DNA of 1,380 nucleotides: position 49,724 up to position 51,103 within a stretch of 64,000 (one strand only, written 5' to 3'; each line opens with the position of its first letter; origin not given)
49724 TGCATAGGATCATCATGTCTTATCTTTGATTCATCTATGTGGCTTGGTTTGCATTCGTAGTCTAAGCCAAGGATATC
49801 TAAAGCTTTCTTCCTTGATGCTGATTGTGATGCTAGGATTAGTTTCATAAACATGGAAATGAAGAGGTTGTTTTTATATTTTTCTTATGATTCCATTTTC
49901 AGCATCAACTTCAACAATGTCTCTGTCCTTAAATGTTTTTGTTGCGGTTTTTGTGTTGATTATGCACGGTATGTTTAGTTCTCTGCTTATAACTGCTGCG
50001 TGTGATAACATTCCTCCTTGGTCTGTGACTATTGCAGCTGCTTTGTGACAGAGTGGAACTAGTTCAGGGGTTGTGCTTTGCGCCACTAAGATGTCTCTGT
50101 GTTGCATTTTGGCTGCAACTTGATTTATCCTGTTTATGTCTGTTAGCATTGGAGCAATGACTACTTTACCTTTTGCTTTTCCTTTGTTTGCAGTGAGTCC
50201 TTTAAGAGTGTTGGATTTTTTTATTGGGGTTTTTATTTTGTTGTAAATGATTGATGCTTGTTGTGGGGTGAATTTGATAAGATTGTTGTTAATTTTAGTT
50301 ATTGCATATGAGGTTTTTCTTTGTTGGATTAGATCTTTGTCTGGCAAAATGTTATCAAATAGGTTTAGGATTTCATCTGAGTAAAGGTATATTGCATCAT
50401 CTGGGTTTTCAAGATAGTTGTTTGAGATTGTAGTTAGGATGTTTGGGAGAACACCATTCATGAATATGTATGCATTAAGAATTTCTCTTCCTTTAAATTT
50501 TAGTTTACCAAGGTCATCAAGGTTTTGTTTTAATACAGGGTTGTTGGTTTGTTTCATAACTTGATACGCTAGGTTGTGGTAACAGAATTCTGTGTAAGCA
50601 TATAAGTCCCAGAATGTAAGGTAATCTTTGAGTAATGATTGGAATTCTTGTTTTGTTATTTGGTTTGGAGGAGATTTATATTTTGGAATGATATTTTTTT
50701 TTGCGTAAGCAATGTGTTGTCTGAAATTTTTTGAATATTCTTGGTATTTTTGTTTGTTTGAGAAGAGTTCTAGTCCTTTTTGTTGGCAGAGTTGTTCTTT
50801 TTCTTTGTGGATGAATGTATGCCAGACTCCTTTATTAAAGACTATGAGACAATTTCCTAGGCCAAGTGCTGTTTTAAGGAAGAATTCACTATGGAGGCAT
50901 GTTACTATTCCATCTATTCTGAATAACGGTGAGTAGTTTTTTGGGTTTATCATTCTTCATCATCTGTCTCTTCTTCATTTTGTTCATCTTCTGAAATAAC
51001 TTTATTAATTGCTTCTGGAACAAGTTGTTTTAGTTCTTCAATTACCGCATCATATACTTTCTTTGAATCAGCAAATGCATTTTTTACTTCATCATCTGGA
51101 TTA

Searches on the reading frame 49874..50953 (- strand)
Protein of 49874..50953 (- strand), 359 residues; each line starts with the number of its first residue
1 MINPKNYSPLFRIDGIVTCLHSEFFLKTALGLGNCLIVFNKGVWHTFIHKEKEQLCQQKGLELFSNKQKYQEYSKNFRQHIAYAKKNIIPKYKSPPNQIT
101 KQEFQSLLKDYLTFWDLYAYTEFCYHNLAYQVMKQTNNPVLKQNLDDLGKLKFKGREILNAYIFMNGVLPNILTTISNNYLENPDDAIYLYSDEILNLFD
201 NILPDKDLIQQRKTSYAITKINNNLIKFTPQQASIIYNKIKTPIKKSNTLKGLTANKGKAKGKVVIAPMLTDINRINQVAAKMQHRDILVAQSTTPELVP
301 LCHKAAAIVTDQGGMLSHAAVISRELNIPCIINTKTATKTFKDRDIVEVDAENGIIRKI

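Call 80: search_protein_families(library=pfam, proteins=[window:49874-50953:-], max_evalue=0.00001)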
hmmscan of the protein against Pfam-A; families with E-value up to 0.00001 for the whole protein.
window:49874-50953:- (359 aa): 1 family
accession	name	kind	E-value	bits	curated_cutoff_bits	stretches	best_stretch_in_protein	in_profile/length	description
PF00391.29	PEP-utilizers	-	3e-25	88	23.1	1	284-354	2-72/72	PEP-utilising enzyme, mobile domain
